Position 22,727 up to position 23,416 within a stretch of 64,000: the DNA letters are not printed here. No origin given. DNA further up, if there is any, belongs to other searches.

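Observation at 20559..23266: Tandem array of six paralogous VirB2/TrbC-like (T4SS pilin-like) small proteins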

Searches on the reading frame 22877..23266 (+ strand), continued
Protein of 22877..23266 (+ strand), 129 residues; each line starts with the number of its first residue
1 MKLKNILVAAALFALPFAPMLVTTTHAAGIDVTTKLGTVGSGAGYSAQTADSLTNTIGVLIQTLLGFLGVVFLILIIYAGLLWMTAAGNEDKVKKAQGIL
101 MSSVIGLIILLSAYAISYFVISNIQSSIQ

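Call 43: predict_structure(alignment_id=A3)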
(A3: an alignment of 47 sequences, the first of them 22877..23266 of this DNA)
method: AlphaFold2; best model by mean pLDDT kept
length: 129 residues; sequences in the alignment: 47
mean_pLDDT: 79.3   pTM: 0.51
mean pLDDT of the five models: 79.3, 75.1, 74.0, 73.8, 71.6
residues with pLDDT >= 90: 55; 70-90: 37; 50-70: 33; < 50: 4
segments of 3 or more residues with pLDDT < 50: 27-29
pLDDT, mean of each block of 10 residues (from residue 1): 73 74 52 56 55 80 92 95 94 95 95 91 78
secondary structure, 60 per line:
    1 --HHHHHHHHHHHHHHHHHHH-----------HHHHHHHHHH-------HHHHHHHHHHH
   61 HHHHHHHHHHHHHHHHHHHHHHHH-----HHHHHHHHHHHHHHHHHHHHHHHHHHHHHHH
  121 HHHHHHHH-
elements in order: H3-21 H33-42 H50-84 H90-128
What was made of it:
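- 22877..23266 (+): Pilin paralog W6 (129 aa): signal peptide 1-27 (THA|A); W5/W6-type genes are the ones whose copy number varies (2-8) in other lineages. AlphaFold2 model with pLDDT above 90 for the hairpin H50-84 / loop 85-89 / H90-128 (call 43).
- On Pfam PF18895 T4SS_pilin: AlphaFold2 model of W6: H3-21, H50-84, loop, H90-128, with pLDDT above 90 in the hairpin (call 43).
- The AlphaFold2 model shows a signal helix and a confident hairpin (call 43).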

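Call 45: fold_search(model_id=the predicted structure, library=pdb)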
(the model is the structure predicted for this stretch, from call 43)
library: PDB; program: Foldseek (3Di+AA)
matches with E <= 10: 82; with E <= 0.001: 0
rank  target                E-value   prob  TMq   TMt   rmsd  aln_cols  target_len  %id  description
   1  4biz_D                1.9e+00  0.69  0.47  0.29   6.8        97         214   11  Crystal structure of CpxAHDC (orthorhombic form 2) (released 2014-04-23)
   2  1a91_MODEL_1_A        2.0e+00  0.72  0.47  0.70   2.7        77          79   14  SUBUNIT C OF THE F1FO ATP SYNTHASE OF ESCHERICHIA COLI; NMR, 10 STRUCTURES (released 1998-07-01)
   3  3zg1_A                2.1e+00  0.60  0.43  0.50   6.3        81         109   14  NI-BOUND FORM OF M123A MUTANT OF CUPRIAVIDUS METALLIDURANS CH34 CNRXS (released 2013-10-23)
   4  4mtx_D                2.1e+00  0.57  0.45  0.58   4.8        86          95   16  Structure of the ERS1 dimerization and histidine phosphotransfer domain from Arabidopsis thaliana (released 2014-10-01)
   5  4biz_B                2.2e+00  0.57  0.43  0.26   6.3        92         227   11  Crystal structure of CpxAHDC (orthorhombic form 2) (released 2014-04-23)
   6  5lfk_B                2.2e+00  0.54  0.44  0.25   8.0        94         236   11  Crystal structure of CpxAHDC (hemiphosphorylated form) (released 2017-06-07)
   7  2y3h_A                2.4e+00  0.75  0.44  0.51   6.3        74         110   14  E63Q mutant of Cupriavidus metallidurans CH34 CnrXs (released 2011-03-30)
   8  6lgq_C                2.5e+00  0.75  0.45  0.27   2.0        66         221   14  The crystal complex structure of histidine kinase and response regulator (released 2020-12-09)
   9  2y3h_B                2.7e+00  0.72  0.44  0.52   5.3        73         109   14  E63Q mutant of Cupriavidus metallidurans CH34 CnrXs (released 2011-03-30)
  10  2y3d_A                2.7e+00  0.41  0.41  0.47   4.5        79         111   14  Zn-bound form of Cupriavidus metallidurans CH34 CnrXs (released 2011-03-30)
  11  6s1k_E                2.9e+00  0.25  0.42  0.50   4.7        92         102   14  E. coli Core Signaling Unit, carrying QQQQ receptor mutation (released 2020-01-22)
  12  4biz_F                3.7e+00  0.63  0.46  0.28   2.3        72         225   10  Crystal structure of CpxAHDC (orthorhombic form 2) (released 2014-04-23)
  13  4clv_A                4.0e+00  0.18  0.43  0.40  14.8       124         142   16  Crystal Structure of dodecylphosphocholine-solubilized NccX from Cupriavidus metallidurans 31A (released 2014-10-01)
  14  6bz3_A                4.0e+00  0.06  0.24  0.25  19.3       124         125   15  Complex structure of FAK FAT domain and DCC P3 motif (released 2018-04-04)
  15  4biy_D                4.2e+00  0.57  0.48  0.30   2.4        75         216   11  Crystal structure of CpxAHDC (monoclinic form 2) (released 2014-02-12)
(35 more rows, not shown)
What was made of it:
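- A helical hairpin is a generic fold (call 45).
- Tried and rejected: The top hits were generic hairpins such as ATP synthase subunit c and histidine-kinase DHp (call 45).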

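Call 49: search_protein_families(library=pfam, proteins=[L046:2205-4727:+, L022:881-2869:-, L053:1088-2635:+, L057:397-3162:+, L026:1394-4639:+, L046:6883-9795:-, L015:10182-11444:-], max_evalue=0.001)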
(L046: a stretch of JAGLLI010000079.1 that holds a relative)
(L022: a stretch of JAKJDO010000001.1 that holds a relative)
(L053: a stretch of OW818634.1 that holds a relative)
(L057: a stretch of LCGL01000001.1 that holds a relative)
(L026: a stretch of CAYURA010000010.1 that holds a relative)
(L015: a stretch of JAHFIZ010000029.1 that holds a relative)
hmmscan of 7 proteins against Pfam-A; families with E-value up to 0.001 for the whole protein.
L046:2205-4727:+ (840 aa): 4 families
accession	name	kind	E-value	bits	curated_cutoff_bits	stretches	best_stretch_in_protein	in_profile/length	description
PF01580.24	FtsK_SpoIIIE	-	5.4e-56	189.9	24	1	406-590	4-221/221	FtsK/SpoIIIE family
PF17854.6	FtsK_alpha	-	1.3e-28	99.6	22.9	1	306-396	8-101/101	FtsK alpha domain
PF09397.16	FtsK_gamma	-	7.7e-27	93.2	30.6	1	696-756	2-62/63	Ftsk gamma domain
PF13491.11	FtsK_4TM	-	2.4e-10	40.8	23.1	1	58-182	46-167/171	4TM region of DNA translocase FtsK/SpoIIIE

L022:881-2869:- (662 aa): 8 families
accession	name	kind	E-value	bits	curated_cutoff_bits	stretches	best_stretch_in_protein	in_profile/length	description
PF00009.33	GTP_EFTU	-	1.8e-37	129.2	26.5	1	175-333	5-184/188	Elongation factor Tu GTP binding domain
PF11987.13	IF-2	-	3.2e-32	111.3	27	1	453-555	17-117/117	Translation-initiation factor 2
PF22042.2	EF-G_D2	-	1.3e-21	76.9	27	1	350-429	2-83/84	Elongation factor G domain 2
PF01926.29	MMR_HSR1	-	1.1e-10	42.1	21.9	1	176-281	2-113/113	50S ribosome-binding GTPase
PF04760.21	IF2_N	-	9.8e-08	32.1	25.3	1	90-139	3-53/53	Translation initiation factor IF-2, N-terminal region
PF03308.22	MeaB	-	8.1e-06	25.5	23.1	1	241-332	144-232/273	Methylmalonyl Co-A mutase-associated GTPase MeaB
PF03144.31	GTP_EFTU_D2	-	1.4e-05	25.8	30.3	0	587-651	2-70/73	Elongation factor Tu domain 2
PF02421.24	FeoB_N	-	0.00014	21.9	27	1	176-329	3-154/156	Ferrous iron transport protein B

L053:1088-2635:+ (515 aa): 8 families
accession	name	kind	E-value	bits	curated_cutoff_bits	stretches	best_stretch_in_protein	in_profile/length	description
PF01078.27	Mg_chelatase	-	3.7e-93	311.1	20.3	1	204-408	1-205/207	Magnesium chelatase, subunit ChlI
PF13541.12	ChlI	-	2.4e-42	144.1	27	1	34-155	2-121/121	Subunit ChlI of Mg-chelatase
PF13335.12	Mg_chelatase_C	-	1.6e-29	102.8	26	1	416-511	2-94/94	Magnesium chelatase, subunit ChlI C-terminal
PF00493.29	MCM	-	8.2e-10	38.6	23.3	1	222-402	54-204/224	MCM P-loop domain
PF07728.20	AAA_5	-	1.4e-08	35.3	22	1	227-366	1-126/139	AAA domain (dynein-related subfamily)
PF05362.19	Lon_C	-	2.4e-07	30.9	21.1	1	73-158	91-175/205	Lon protease (S16) C-terminal proteolytic domain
PF00158.32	Sigma54_activat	-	0.00036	20.7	20.2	0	300-339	84-123/168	Sigma-54 interaction domain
PF05496.18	RuvB_N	-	0.00067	19.9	27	0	208-246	9-54/159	Holliday junction DNA helicase RuvB P-loop domain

L057:397-3162:+ (921 aa): 3 families
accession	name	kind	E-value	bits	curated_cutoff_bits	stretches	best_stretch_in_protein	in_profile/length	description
PF02463.25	SMC_N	-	8.2e-52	176.2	40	1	2-909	1-219/220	RecF/RecN/SMC N terminal domain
PF13304.12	AAA_21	-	5.5e-13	50.1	27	2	708-888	132-299/304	AAA domain, putative AbiEii toxin, Type IV TA system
PF13476.12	AAA_23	-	4.4e-11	44.2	27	1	5-323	1-195/201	AAA domain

L026:1394-4639:+ (1081 aa): 5 families
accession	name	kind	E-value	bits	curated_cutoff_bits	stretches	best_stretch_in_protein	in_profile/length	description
PF02463.25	SMC_N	-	5.6e-47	160.4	40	1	9-1066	1-219/220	RecF/RecN/SMC N terminal domain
PF13304.12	AAA_21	-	2.4e-10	41.4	27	2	41-105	1-71/304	AAA domain, putative AbiEii toxin, Type IV TA system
PF13476.12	AAA_23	-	3.5e-09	38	27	1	12-347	1-201/201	AAA domain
PF13175.12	AAA_15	-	0.00012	22.2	32.1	1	8-368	1-275/374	AAA ATPase domain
PF13555.12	AAA_29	-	0.00019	21.5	27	1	41-63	24-46/61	P-loop containing region of AAA domain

L046:6883-9795:- (970 aa): 18 families
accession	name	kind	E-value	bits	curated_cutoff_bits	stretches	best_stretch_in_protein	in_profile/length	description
PF17755.6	UvrA_DNA-bind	-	6.3e-32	110.6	23.2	1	316-427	1-110/110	UvrA DNA-binding domain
PF17760.6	UvrA_inter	-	5.1e-30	104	23.3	1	137-245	2-106/109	UvrA interaction domain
PF00005.33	ABC_tran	-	3.8e-22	79.8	25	2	840-891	89-137/137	ABC transporter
PF02463.25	SMC_N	-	3.8e-14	53.1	40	0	206-592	121-211/220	RecF/RecN/SMC N terminal domain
PF13555.12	AAA_29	-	1.1e-07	31.9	27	0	664-681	22-39/61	P-loop containing region of AAA domain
PF13191.12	AAA_16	-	1.9e-07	32.2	32.6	0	25-84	19-81/167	AAA ATPase domain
PF20703.3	nSTAND1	-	3.2e-06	27.5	27.1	0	20-47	23-50/379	Novel STAND NTPase 1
PF13401.12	AAA_22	-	6.8e-06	26.9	27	0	665-694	6-37/130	AAA domain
PF13304.12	AAA_21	-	7.2e-06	26.7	27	0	866-917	243-295/304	AAA domain, putative AbiEii toxin, Type IV TA system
PF13481.12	AAA_25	-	1.4e-05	25.3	27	0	655-689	23-58/195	AAA domain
PF20720.3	nSTAND3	-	1.4e-05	25.2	27.2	0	27-52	14-39/155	Novel STAND NTPase 3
PF13173.12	AAA_14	-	1.6e-05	25.3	27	0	665-694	3-33/129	AAA domain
PF01583.26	APS_kinase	-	6e-05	23.5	21.1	0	665-701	3-38/152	Adenylylsulphate kinase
PF25199.1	nSTAND_NTPase5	-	0.00022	21.5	34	0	665-691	42-68/145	Novel STAND NTPase 5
PF03193.22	RsgA_GTPase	-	0.0003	21.1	30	0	650-703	93-146/174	RsgA GTPase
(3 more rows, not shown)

L015:10182-11444:- (420 aa): 0 families

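Call 75: search_protein_families(library=pfam, alignment_id=A3, max_evalue=0.01)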
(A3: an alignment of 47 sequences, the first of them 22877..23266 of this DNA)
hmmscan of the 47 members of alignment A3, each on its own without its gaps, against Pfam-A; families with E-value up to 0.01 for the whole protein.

A. member 1, window:22877-23266:+ (129 aa): 2 families
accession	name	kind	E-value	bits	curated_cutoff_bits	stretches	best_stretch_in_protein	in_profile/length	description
PF18895.5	T4SS_pilin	-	3.7e-09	37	26.6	1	49-120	4-71/71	Type IV secretion system pilin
PF06024.17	Orf78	-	0.0049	17.6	29.4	0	90-123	55-88/101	Orf78 (ac78)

B. families by the number of members that match (of 47 scanned): 19 families
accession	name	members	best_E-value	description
PF18895.5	T4SS_pilin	47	2.1e-11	Type IV secretion system pilin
PF04956.18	TrbC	8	0.00021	TrbC/VIRB2 pilin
PF05987.18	DUF898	8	0.00075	Bacterial protein of unknown function (DUF898)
PF06024.17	Orf78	6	0.00024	Orf78 (ac78)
PF05545.16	FixQ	4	0.00061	Cbb3-type cytochrome oxidase component FixQ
PF05296.19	TAS2R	3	0.00074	Taste receptor protein (TAS2R)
PF02322.20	Cyt_bd_oxida_II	3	0.0014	Cytochrome bd terminal oxidase subunit II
PF06664.17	WLS-like_TM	3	0.0019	Wntless-like, transmembrane domain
PF04290.18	DctQ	2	0.0031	Tripartite ATP-independent periplasmic transporters, DctQ component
PF04973.17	NMN_transporter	2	0.005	Nicotinamide mononucleotide transporter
PF10631.14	DUF2477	1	0.00078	Protein of unknown function (DUF2477)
PF19607.4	DUF6112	1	0.00088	Family of unknown function (DUF6112)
PF13520.12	AA_permease_2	1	0.0011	Amino acid permease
PF07331.16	TctB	1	0.0014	Tripartite tricarboxylate transporter TctB family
PF02417.20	Chromate_transp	1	0.0015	Chromate transporter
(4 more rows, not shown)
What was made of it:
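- On Pfam PF18895 T4SS_pilin: All 47 relatives tested match (call 75).
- On TrbC/VirB2 pilin (Pfam PF04956): 8 of 47 relatives match at E < 0.01 (call 75).
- All 47 family members tested match PF18895, and TrbC is joint second (with DUF898) among secondary matches (8 of 47 each, best E = 2e-4; call 75).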

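Call 84: search_dna_similar(query=window:22877-23266:+, collection=plasmids, mode=protein, max_evalue=1, max_rows=25)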
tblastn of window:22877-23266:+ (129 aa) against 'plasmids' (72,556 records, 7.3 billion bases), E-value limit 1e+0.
No match.
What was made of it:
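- Tried and rejected: tblastn of W6 against 72,556 plasmids gave no match at E <= 1 (call 84).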
